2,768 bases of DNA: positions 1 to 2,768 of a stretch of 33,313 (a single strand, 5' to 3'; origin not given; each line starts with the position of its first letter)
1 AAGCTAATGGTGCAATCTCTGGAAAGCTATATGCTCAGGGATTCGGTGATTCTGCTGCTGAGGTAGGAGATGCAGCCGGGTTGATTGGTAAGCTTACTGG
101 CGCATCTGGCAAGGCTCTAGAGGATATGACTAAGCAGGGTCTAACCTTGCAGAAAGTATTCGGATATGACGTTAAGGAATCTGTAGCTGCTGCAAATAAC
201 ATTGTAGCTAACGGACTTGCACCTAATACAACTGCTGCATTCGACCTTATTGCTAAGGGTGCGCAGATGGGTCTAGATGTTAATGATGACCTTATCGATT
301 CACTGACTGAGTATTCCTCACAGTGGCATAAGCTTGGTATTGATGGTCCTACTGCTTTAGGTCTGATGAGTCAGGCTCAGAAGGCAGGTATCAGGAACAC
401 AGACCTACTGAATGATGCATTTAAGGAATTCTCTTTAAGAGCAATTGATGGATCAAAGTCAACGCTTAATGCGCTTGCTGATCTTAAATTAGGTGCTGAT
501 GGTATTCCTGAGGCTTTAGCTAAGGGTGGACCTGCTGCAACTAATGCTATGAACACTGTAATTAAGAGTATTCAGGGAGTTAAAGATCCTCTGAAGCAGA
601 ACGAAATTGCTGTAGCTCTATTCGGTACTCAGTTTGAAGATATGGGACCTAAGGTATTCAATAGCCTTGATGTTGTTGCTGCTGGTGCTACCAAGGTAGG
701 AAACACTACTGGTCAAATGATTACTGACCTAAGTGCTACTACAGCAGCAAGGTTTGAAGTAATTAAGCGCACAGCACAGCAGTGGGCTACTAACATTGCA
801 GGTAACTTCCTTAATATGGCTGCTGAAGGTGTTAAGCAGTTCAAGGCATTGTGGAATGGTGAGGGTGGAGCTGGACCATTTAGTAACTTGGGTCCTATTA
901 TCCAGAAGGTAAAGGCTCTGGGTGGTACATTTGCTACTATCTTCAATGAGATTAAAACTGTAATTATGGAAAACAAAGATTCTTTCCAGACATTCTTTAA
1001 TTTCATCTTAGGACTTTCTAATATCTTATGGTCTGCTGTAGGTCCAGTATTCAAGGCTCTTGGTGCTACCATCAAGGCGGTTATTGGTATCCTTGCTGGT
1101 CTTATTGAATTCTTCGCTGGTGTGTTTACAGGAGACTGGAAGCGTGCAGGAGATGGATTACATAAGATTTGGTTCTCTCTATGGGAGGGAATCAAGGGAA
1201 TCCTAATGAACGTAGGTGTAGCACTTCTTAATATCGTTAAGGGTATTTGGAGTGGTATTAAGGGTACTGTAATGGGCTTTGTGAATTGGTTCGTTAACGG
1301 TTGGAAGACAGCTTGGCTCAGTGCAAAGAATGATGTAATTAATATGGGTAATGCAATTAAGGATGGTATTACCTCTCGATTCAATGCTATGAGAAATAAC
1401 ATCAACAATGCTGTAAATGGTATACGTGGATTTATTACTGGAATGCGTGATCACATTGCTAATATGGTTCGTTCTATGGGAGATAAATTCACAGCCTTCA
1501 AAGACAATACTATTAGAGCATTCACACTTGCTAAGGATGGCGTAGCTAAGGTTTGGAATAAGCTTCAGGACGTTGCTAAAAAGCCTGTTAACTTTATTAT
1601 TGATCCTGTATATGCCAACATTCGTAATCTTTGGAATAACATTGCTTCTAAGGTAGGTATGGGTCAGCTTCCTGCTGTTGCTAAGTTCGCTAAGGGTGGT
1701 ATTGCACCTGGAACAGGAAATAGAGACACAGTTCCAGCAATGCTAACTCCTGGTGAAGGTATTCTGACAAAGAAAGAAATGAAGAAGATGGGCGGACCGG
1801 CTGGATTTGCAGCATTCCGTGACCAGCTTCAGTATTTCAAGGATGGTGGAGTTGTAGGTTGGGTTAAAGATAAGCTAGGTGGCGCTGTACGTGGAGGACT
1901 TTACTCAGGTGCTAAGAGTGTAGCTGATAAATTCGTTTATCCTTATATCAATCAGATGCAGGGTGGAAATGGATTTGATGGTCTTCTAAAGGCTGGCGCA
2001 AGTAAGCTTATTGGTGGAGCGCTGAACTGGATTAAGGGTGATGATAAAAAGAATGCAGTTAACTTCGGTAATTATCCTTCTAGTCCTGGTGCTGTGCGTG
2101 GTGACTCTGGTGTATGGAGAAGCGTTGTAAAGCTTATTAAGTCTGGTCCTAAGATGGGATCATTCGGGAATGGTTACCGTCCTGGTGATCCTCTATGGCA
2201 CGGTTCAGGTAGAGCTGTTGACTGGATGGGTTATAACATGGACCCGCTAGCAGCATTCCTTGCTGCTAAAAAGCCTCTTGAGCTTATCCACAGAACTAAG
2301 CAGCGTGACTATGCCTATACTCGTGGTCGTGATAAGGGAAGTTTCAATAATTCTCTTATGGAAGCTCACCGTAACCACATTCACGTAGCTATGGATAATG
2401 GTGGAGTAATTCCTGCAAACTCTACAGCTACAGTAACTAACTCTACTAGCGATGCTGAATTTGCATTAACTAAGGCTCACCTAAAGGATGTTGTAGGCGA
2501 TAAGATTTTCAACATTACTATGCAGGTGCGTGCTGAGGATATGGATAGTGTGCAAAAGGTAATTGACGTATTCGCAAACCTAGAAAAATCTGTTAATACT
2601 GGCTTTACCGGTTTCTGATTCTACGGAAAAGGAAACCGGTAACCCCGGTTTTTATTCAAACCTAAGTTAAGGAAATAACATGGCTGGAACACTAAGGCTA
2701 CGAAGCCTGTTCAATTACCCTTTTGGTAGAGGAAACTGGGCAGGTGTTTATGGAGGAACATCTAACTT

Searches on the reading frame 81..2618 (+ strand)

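Call 12: search_protein_families(library=phrogs, proteins=[window:81-2618:+], max_evalue=0.001)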
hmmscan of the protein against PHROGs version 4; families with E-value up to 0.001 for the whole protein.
window:81-2618:+ (845 aa): 27 families (the best 25 are shown)
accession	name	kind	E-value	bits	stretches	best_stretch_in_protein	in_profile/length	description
phrog_971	-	lysis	4.5e-47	162.4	2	314-746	560-978/1338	endolysin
phrog_1272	-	tail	2.3e-32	112.8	1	5-570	314-942/1606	tail length tape measure protein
phrog_2337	-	tail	5.3e-27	95.4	1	5-245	301-527/1326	tail length tape measure protein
phrog_5448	-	tail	8.6e-27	93.5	2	425-681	2173-2439/3103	tail length tape measure protein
phrog_4197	-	tail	5.5e-21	75.1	1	268-815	894-1370/1783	tail length tape measure protein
phrog_58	-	tail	4.3e-20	72.7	1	2-744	340-1068/1544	tail length tape measure protein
phrog_6090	-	tail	4.1e-18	65.5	1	266-818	816-1347/1853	tail length tape measure protein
phrog_9228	-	tail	7.1e-18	65.3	1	10-775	253-1022/1425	tail length tape measure protein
phrog_8927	-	tail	1.9e-17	63.7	1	204-582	595-962/1619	tail length tape measure protein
phrog_991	-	tail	5.2e-17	61.7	1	6-571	352-880/1966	tail length tape measure protein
phrog_5218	-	unknown function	1.2e-15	57.8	1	12-428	325-680/1599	-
phrog_28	-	tail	2e-13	50.8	1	3-721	294-729/1228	tail length tape measure protein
phrog_4200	-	tail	1.5e-12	47.9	1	218-538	285-594/732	tail length tape measure protein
phrog_5755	-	tail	2.3e-12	47.7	1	15-230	316-518/541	tail length tape measure protein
phrog_167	-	tail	2.2e-10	40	1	406-543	891-1031/1555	tail length tape measure protein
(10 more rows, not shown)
